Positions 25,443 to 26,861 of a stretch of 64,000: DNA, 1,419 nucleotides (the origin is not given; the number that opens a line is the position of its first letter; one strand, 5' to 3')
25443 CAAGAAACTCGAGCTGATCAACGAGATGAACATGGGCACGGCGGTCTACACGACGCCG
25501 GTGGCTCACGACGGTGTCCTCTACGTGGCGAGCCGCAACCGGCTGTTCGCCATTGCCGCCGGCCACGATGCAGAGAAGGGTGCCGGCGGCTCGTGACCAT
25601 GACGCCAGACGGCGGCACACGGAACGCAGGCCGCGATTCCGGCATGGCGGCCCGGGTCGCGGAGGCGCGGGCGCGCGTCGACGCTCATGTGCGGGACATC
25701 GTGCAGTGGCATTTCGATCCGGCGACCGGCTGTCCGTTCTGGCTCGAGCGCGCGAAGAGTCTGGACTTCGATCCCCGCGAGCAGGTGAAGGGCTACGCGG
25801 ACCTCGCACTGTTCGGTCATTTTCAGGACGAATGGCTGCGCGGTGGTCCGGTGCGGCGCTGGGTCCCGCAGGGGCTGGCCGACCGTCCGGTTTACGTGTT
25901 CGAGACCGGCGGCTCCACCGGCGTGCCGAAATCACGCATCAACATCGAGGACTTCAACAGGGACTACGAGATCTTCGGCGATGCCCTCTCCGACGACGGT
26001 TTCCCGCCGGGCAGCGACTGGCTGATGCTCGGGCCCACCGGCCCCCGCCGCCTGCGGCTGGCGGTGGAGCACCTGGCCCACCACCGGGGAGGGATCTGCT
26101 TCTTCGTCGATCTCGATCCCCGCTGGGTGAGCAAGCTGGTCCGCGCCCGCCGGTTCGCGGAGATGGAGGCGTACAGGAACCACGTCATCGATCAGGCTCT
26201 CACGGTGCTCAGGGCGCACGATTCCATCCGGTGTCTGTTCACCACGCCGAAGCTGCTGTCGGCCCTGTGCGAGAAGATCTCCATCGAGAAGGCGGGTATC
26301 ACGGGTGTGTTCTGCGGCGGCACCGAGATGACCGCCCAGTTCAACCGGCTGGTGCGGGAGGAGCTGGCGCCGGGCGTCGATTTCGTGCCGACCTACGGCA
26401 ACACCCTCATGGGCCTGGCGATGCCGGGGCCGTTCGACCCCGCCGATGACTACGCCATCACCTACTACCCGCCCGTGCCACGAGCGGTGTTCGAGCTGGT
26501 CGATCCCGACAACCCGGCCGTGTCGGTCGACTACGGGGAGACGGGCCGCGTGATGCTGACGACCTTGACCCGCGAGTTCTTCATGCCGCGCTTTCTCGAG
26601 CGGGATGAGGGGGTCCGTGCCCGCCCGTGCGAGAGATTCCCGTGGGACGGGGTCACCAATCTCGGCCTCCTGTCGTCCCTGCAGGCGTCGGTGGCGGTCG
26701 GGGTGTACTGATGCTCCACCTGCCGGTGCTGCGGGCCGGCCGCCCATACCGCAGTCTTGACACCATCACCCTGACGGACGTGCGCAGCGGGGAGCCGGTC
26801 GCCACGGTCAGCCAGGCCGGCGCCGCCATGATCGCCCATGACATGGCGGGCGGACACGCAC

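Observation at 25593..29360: LuxE-like / LuxC-like / Fe-ADH triad: a fatty acid to aldehyde to alcohol module in a non-luminous context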

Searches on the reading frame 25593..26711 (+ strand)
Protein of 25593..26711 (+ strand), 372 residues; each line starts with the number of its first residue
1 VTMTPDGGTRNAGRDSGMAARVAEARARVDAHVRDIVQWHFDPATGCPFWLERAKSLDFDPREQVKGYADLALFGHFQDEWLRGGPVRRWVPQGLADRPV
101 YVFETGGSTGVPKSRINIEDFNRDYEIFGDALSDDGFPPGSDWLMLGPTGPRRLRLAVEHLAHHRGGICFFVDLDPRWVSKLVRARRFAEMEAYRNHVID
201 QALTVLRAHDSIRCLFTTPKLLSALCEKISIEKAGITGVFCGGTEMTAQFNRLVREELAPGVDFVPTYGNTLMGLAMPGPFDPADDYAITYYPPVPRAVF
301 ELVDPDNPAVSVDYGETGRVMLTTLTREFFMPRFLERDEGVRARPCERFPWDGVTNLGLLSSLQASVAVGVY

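Call 4: search_protein_families(library=pfam, proteins=[window:25593-26711:+], max_evalue=0.01)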
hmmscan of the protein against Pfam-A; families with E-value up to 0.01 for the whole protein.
window:25593-26711:+ (372 aa): 1 family
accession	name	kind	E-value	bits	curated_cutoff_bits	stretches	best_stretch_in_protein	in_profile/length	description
PF00501.34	AMP-binding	-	5.5e-05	22.6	29.9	0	210-320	255-372/384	AMP-binding enzyme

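Call 5: search_protein_families(library=pfam, proteins=[window:25593-26711:+], max_evalue=10)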
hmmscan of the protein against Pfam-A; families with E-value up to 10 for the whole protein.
window:25593-26711:+ (372 aa): 1 family
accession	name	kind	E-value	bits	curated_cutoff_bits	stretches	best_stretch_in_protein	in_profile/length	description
PF00501.34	AMP-binding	-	5.5e-05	22.6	29.9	2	210-320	255-372/384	AMP-binding enzyme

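Call 6: search_protein_families(library=ncbifam, proteins=[window:25593-26711:+], max_evalue=0.01)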
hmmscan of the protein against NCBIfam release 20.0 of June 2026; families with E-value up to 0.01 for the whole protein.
window:25593-26711:+ (372 aa): 2 families
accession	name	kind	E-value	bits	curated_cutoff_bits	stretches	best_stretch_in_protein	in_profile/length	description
TIGR01733.1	AA-adenyl-dom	subfamily_domain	0.0014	17.5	317.4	0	200-271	201-271/409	amino acid adenylation domain-containing protein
NF045666.1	DVU1553_fam_AMP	equivalog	0.0016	17.6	300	1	201-328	173-295/331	DVU_1553 family AMP-dependent CoA ligase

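Call 11: search_solved_structures(query=window:25593-26708:+, max_evalue=10, show_alignments=2)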
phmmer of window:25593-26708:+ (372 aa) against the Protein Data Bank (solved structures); distinct sequences matched with E-value up to 10: 2.
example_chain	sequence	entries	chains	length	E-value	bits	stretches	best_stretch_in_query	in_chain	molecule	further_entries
3l2k_A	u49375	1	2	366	8.4e-44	153.2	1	31-360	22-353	EhpF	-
3hgu_A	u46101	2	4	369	8.5e-44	153.2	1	31-360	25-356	EhpF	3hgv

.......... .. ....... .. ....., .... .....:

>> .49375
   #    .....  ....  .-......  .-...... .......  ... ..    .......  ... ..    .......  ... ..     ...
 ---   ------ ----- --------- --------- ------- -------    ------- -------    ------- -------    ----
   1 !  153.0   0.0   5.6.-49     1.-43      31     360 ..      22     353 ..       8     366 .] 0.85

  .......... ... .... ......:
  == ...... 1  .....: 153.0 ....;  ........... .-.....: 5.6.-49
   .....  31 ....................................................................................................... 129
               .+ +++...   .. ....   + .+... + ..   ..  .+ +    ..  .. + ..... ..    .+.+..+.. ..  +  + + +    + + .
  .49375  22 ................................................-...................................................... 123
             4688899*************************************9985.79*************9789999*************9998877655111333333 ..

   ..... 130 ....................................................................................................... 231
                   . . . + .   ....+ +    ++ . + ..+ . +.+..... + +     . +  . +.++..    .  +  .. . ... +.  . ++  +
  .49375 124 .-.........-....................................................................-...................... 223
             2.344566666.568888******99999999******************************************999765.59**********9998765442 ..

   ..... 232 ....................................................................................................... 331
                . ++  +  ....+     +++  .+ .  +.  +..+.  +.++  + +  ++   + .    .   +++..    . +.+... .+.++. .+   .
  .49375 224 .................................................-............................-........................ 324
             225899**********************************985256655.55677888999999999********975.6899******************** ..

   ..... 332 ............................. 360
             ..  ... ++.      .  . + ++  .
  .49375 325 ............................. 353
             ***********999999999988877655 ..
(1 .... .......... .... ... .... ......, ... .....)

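Call 18: find_homologous_proteins(query=window:25593-26708:+, max_evalue=0.00001)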
Query window:25593-26708:+ (372 aa): 8000 proteins with E <= 0.00001 among 8000 candidates; the best 120 are listed.
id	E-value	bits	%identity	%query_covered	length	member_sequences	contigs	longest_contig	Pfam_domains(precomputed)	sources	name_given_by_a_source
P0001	8.5e-257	869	100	99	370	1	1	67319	-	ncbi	ncbi:MAG: hypothetical protein ACE5IK_00440 [Acidobacteriota bacterium]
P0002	2.6e-197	674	78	96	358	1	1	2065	PF00501.35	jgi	jgi:hypothetical protein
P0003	6.8e-197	672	77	96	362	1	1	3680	PF00501.35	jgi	jgi:hypothetical protein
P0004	1.0e-196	672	77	96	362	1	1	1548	-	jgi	jgi:hypothetical protein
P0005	3.4e-196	670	77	97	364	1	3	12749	PF00501.35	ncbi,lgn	-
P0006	3.7e-196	670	77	96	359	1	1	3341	PF00501.35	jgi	-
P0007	4.3e-196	669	76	97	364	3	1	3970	PF00501.35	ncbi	-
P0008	7.7e-196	669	76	97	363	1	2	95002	PF00501.35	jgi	jgi:hypothetical protein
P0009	9.8e-196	668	76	96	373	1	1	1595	PF00501.35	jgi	jgi:hypothetical protein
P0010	1.3e-195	668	76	96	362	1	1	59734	PF00501.35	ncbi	-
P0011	1.6e-195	668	76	96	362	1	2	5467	PF00501.35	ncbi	-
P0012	1.7e-195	668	78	92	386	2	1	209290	-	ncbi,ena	-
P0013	3.3e-195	667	75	96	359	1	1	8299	PF00501.35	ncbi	-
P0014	5.1e-195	666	74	96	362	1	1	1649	-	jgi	jgi:hypothetical protein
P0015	5.8e-195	666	75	97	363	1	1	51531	PF00501.35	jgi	jgi:hypothetical protein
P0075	8.0e-190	649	76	96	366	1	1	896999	PF00501.35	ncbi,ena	-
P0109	6.5e-188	643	75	95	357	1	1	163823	PF00501.35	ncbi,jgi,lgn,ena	-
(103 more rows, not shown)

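Call 19: find_encoding_contigs(protein=P0075, flank=10000, max_places=2)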
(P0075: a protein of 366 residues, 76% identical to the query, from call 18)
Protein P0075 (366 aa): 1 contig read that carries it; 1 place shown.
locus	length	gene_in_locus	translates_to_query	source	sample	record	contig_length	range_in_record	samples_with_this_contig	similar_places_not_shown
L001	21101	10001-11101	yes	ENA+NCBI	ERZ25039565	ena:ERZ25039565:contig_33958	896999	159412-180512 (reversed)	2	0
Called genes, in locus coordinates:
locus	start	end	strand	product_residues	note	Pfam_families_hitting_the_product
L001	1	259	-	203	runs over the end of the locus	-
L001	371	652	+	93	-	-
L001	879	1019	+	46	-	-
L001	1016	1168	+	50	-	-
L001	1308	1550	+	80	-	-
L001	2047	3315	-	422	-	PF13091:PLDc_2, PF00614:PLDc (weak), PF13091:PLDc_2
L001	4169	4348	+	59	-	-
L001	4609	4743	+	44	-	-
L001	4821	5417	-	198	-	PF06267:DUF1028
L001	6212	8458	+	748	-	PF13360:PQQ_2 (weak), PF01011:PQQ (faint), PF13570:Beta-prop_ACSF4 (faint), PF13360:PQQ_2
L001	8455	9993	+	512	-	PF01011:PQQ (faint), PF13360:PQQ_2, PF13570:Beta-prop_ACSF4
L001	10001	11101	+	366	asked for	PF00501:AMP-binding (weak)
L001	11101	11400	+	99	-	-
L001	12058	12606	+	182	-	-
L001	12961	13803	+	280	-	PF00465:Fe-ADH, PF25137:ADH_Fe_C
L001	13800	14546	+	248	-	PF13360:PQQ_2, PF01011:PQQ (faint), PF13570:Beta-prop_ACSF4, PF13360:PQQ_2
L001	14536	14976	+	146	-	PF01011:PQQ (faint), PF13360:PQQ_2, PF13570:Beta-prop_ACSF4, PF13360:PQQ_2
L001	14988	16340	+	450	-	PF04055:Radical_SAM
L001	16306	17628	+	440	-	-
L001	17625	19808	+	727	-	PF07715:Plug, PF00593:TonB_dep_Rec_b-barrel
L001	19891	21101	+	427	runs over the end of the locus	PF00890:FAD_binding_2 (faint), PF01266:DAO (faint), PF01494:FAD_binding_3, PF04820:Trp_halogenase (weak), PF07992:Pyr_redox_2 (faint), PF12831:FAD_oxidored, PF04820:Trp_halogenase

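Call 20: find_encoding_contigs(protein=P0109, flank=10000, max_places=2)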
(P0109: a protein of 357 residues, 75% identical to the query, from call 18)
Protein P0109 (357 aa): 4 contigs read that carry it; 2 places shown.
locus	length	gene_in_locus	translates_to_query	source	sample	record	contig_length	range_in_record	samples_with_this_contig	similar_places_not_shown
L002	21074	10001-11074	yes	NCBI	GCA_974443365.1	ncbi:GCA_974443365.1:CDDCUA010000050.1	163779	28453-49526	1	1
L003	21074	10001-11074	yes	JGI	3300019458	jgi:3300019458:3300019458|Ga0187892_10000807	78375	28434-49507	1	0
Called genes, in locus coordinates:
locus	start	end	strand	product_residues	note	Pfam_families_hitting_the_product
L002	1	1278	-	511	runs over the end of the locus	-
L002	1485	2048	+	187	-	-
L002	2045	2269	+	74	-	PF19611:DUF6116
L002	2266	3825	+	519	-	PF07690:MFS_1, PF00854:PTR2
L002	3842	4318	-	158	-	PF10027:DUF2269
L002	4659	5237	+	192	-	-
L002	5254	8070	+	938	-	PF13435:Cytochrome_C554 (weak), PF13432:TPR_16 (faint)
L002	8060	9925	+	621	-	PF01839:FG-GAP (faint), PF13517:FG-GAP_3, PF07593:UnbV_ASPIC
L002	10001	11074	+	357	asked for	PF00501:AMP-binding (faint)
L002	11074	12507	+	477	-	PF00171:Aldedh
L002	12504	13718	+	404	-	PF00465:Fe-ADH, PF13685:Fe-ADH_2, PF25137:ADH_Fe_C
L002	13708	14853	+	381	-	-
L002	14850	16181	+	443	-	PF04055:Radical_SAM, PF06969:HemN_C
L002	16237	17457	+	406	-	PF01011:PQQ (faint), PF13570:Beta-prop_ACSF4 (faint), PF13360:PQQ_2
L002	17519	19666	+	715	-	PF07715:Plug, PF00593:TonB_dep_Rec_b-barrel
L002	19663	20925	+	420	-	PF00890:FAD_binding_2 (weak), PF01266:DAO (weak), PF01494:FAD_binding_3, PF04820:Trp_halogenase, PF05834:Lycopene_cycl (weak), PF12831:FAD_oxidored, PF13450:NAD_binding_8 (weak), PF04820:Trp_halogenase, +2 more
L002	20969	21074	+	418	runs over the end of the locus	PF13579:Glyco_trans_4_4, PF13439:Glyco_transf_4, PF00534:Glycos_transf_1, PF13692:Glyco_trans_1_4, PF13524:Glyco_trans_1_2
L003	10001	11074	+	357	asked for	PF00501:AMP-binding (faint)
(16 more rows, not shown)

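Call 21: search_dna_similar(query=window:25593-26708:+, collection=plasmids, mode=protein, max_rows=25)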
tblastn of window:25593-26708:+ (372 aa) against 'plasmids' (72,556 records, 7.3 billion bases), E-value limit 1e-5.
Records with a match: 29; places in all: 29; records where one place covers at least 80% of the query: 29.
Best place of each record, by identity: <60% 29.
By first word of the organism name: Streptomyces 19; Pantoea 4; Streptantibioticus 2; Halomarina 1; Halalkalicoccus 1; Burkholderia 1; Escherichia 1.
By predicted mobility (MOB-suite, as given by PLSDB): non-mobilizable 24; mobilizable 3; conjugative 2.
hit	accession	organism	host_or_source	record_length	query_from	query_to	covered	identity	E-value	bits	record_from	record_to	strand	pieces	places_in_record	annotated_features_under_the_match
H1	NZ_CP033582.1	Streptomyces sp. ADI95-16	-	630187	38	372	90%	37.2%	9e-64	227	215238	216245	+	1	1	AMP-binding protein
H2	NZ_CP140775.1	Streptomyces goshikiensis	cell culture,soil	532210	38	372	90%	37.2%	1e-63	226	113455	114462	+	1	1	AMP-binding protein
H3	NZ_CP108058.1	Streptomyces goshikiensis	-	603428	38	372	90%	37.2%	1e-63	226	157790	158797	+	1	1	AMP-binding protein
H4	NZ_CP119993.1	Halomarina sp. PSR21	cell culture,saline soil from Tarim ...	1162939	40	372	90%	37.4%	3e-51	191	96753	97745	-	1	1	record has no annotation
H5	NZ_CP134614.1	Streptomyces sp. ITFR-6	Ips typographus,whole organism,Ips ...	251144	40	372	90%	37.3%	8e-51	189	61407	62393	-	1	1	arylcarboxylate reductase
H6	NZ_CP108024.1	Streptomyces sp. NBC_00316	-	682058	40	372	90%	37.2%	2e-51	191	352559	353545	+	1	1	arylcarboxylate reductase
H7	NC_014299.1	Halalkalicoccus jeotgali B3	-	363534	40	372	90%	37.2%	1e-50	189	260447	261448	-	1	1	hypothetical protein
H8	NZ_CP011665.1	Streptomyces sp. Mg1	-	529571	38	372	90%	36.9%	1e-63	226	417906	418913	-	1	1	AMP-binding protein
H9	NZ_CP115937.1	Streptomyces goshikiensis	microorganism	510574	38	372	90%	36.9%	1e-63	226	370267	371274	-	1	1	AMP-binding protein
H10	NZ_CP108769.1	Streptomyces goshikiensis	-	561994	38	372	90%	36.9%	1e-63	226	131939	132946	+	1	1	AMP-binding protein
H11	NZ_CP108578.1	Streptomyces goshikiensis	-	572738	38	372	90%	36.9%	1e-63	226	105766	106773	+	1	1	AMP-binding protein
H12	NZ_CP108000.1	Streptomyces sp. NBC_00342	-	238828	40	372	90%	36.9%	2e-50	188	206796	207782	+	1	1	arylcarboxylate reductase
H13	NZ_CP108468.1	Streptomyces sp. NBC_01259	-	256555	40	372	90%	36.9%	2e-50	188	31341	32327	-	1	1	arylcarboxylate reductase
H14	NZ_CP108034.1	Streptomyces sp. NBC_00304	-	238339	40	372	90%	36.9%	5e-50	187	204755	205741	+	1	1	arylcarboxylate reductase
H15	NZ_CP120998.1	Streptomyces sp. Mut1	-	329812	40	372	90%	36.9%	6e-49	184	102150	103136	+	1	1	arylcarboxylate reductase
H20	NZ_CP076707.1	Escherichia coli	-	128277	38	372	90%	33.6%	1e-44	171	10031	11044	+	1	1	phenazine antibiotic biosynthesis protein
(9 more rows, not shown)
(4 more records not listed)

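Call 22: get_annotated_region(hit=H6, flank=9000)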
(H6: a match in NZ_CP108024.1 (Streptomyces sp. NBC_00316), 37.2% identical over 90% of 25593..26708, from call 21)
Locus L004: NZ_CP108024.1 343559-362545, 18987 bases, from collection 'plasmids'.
description: Streptomyces sp. NBC_00316 plasmid unnamed1, complete sequence
organism: Streptomyces sp. NBC_00316 (NCBI taxid 2975710)
taxonomy: Bacteria; Actinomycetota; Actinomycetes; Kitasatosporales; Streptomycetaceae; Streptomyces; Streptomyces sp. NBC 00316
host: -; source: -; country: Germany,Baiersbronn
typing (MOB-suite, as given by PLSDB): non-mobilizable; replicon rep_cluster_1910
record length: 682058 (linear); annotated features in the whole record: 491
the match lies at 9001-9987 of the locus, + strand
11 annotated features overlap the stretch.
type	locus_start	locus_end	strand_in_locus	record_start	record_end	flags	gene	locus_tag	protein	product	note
CDS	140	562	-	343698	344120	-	-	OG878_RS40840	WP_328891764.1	hypothetical protein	-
CDS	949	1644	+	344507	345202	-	-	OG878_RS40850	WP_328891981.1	VOC family protein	-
CDS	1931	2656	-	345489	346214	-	-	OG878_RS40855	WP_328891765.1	SDR family oxidoreductase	-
CDS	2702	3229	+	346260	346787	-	-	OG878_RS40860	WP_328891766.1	MarR family transcriptional regulator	GO:0006355 - regulation of DNA-templated transcription [Evidence IEA]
CDS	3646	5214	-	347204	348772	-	-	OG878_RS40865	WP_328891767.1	bifunctional 3-(3-hydroxy-phenyl)propionate/3-hydroxycinnamic acid hydroxylase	-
CDS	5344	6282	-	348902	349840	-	-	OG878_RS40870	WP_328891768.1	hypothetical protein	-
CDS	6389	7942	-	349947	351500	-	-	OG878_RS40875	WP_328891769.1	FAD-dependent monooxygenase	-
CDS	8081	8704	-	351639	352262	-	wrbA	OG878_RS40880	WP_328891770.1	NAD(P)H:quinone oxidoreductase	-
CDS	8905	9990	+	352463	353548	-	-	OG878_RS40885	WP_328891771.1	arylcarboxylate reductase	-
CDS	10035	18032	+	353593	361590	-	-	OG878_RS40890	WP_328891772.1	type I polyketide synthase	-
CDS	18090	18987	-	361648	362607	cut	-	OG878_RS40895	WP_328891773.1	ACP S-malonyltransferase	-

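Call 23: get_annotated_region(hit=H20, flank=10000)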
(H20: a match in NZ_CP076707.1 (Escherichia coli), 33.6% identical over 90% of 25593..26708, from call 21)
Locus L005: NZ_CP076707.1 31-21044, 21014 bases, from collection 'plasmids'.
description: Escherichia coli O170:H18 strain CFIAFB20120266 plasmid unnamed1, complete sequence
organism: Escherichia coli (NCBI taxid 2848145)
taxonomy: Bacteria; Pseudomonadota; Gammaproteobacteria; Enterobacterales; Enterobacteriaceae; Escherichia; Escherichia coli
host: -; source: -; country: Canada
typing (MOB-suite, as given by PLSDB): non-mobilizable; replicon IncFIB
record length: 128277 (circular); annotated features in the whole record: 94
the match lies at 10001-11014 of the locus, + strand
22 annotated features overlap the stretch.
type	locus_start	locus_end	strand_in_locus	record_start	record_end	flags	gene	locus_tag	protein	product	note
CDS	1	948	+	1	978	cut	-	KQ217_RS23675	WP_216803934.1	RepB family plasmid replication initiator protein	GO:0006270 - DNA replication initiation [Evidence IEA]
CDS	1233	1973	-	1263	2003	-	-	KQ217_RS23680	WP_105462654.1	tyrosine-type recombinase/integrase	GO:0015074 - DNA integration [Evidence IEA]; GO:0006310 - DNA recombination [Evidence IEA]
CDS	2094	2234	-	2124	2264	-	-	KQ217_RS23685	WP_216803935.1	transcriptional regulator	-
CDS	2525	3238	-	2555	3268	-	-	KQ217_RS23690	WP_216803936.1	DUF2461 domain-containing protein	-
CDS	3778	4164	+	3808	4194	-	-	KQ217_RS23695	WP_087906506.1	VOC family protein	-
CDS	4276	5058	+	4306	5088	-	-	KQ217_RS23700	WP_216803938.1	SDR family NAD(P)-dependent oxidoreductase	-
CDS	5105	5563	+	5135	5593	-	-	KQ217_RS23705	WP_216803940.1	PhzA/PhzB family protein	GO:0017000 - antibiotic biosynthetic process [Evidence IEA]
CDS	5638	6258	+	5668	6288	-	-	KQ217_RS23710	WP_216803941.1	isochorismatase family protein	-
CDS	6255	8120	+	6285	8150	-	-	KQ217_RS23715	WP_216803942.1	anthranilate synthase family protein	-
CDS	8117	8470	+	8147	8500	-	-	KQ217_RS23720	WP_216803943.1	hypothetical protein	-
CDS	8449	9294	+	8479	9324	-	-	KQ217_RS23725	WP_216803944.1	PhzF family phenazine biosynthesis protein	GO:0009058 - biosynthetic process [Evidence IEA]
CDS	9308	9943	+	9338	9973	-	-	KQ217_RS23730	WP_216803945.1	pyridoxal 5'-phosphate synthase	GO:0008615 - pyridoxine biosynthetic process [Evidence IEA]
CDS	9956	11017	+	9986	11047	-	-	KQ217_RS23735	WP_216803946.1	phenazine antibiotic biosynthesis protein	-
CDS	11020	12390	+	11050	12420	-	-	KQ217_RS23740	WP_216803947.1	aldehyde dehydrogenase family protein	-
CDS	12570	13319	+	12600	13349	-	-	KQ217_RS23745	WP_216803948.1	hypothetical protein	-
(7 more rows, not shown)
